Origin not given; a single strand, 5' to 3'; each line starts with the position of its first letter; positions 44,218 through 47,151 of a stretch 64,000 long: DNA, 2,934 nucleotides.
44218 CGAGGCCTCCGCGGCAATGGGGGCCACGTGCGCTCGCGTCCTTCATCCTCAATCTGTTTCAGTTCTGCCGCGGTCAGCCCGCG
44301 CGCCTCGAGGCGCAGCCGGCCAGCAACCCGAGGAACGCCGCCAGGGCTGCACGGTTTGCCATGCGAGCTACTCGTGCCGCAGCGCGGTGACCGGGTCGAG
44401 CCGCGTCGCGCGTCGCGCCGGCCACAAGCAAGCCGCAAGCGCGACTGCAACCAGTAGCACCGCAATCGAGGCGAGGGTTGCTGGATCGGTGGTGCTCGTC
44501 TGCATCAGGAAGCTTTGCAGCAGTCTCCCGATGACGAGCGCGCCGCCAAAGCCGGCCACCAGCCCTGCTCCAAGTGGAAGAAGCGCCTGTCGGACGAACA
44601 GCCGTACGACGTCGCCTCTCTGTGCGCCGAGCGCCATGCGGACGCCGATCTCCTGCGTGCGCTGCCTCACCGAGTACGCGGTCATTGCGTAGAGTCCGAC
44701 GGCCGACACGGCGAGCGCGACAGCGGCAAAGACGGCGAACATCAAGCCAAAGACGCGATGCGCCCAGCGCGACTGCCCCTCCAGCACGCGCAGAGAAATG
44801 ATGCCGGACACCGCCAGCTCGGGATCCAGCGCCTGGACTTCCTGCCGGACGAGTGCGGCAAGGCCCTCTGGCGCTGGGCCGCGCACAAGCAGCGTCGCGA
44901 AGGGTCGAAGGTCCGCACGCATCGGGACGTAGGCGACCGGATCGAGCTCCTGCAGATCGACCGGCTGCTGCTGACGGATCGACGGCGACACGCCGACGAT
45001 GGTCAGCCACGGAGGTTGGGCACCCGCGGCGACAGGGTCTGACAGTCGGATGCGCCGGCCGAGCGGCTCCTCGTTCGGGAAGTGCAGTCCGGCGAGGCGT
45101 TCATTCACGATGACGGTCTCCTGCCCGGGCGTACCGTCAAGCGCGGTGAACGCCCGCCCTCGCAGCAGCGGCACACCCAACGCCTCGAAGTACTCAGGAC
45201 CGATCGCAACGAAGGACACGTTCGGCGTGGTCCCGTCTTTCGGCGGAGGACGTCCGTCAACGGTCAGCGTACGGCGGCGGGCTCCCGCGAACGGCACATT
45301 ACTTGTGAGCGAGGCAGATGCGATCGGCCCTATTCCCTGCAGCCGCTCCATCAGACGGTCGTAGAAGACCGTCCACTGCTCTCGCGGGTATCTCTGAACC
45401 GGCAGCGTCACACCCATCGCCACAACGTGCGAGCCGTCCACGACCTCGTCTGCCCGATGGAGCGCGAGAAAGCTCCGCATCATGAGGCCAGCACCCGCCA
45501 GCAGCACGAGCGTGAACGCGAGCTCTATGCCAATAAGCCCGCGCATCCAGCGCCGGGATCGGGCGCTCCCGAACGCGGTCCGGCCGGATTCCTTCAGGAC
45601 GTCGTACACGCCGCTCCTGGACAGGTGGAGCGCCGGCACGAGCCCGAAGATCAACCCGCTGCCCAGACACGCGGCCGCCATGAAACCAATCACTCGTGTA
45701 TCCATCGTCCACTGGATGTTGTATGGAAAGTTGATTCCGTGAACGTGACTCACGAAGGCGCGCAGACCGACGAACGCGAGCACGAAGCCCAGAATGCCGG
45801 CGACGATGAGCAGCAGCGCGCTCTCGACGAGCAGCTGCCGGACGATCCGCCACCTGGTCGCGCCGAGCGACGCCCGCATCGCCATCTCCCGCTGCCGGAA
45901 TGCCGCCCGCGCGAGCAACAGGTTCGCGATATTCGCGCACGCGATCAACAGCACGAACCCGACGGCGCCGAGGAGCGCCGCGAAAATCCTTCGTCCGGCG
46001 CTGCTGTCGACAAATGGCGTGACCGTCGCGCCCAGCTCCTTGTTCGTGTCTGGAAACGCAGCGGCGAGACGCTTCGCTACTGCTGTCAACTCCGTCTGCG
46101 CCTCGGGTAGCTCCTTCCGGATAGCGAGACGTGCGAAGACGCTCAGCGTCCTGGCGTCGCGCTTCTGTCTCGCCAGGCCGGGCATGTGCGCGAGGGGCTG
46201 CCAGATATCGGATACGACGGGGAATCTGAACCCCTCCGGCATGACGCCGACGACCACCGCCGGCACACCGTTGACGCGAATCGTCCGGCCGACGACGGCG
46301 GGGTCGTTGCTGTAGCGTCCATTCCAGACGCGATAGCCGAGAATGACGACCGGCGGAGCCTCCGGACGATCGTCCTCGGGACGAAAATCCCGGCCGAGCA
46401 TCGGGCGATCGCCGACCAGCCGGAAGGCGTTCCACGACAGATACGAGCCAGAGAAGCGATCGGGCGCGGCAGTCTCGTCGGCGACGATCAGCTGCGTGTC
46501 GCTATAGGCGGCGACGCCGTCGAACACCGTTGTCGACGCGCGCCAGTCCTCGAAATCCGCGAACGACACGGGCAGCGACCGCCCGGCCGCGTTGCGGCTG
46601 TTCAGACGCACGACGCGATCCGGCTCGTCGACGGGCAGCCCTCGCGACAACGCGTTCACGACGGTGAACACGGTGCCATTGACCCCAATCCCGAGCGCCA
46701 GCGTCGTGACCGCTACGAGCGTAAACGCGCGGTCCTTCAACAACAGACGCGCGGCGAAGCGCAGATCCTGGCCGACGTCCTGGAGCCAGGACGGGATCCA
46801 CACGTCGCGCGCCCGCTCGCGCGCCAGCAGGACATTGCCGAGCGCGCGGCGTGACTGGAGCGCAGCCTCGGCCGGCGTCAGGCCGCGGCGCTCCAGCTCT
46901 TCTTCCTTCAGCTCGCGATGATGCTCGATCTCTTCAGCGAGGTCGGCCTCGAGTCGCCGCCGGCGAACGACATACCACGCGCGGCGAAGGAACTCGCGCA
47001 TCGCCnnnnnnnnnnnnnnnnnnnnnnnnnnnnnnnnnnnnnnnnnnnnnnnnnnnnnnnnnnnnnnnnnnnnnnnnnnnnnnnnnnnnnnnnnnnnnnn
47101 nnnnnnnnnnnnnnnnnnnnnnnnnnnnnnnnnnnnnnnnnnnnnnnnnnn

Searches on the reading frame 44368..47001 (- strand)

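Call 10: search_protein_families(library=pfam, proteins=[window:44368-47001:-], max_evalue=0.00001)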
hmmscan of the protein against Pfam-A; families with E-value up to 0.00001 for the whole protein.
window:44368-47001:- (877 aa): 2 families
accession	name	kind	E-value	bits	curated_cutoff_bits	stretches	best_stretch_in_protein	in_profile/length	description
PF02687.27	FtsX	-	2.8e-32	111.8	25.5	2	757-870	2-120/120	FtsX-like permease C-terminal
PF12704.14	MacB_PCD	-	3.7e-31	109.5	27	2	94-307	1-206/207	MacB-like periplasmic core domain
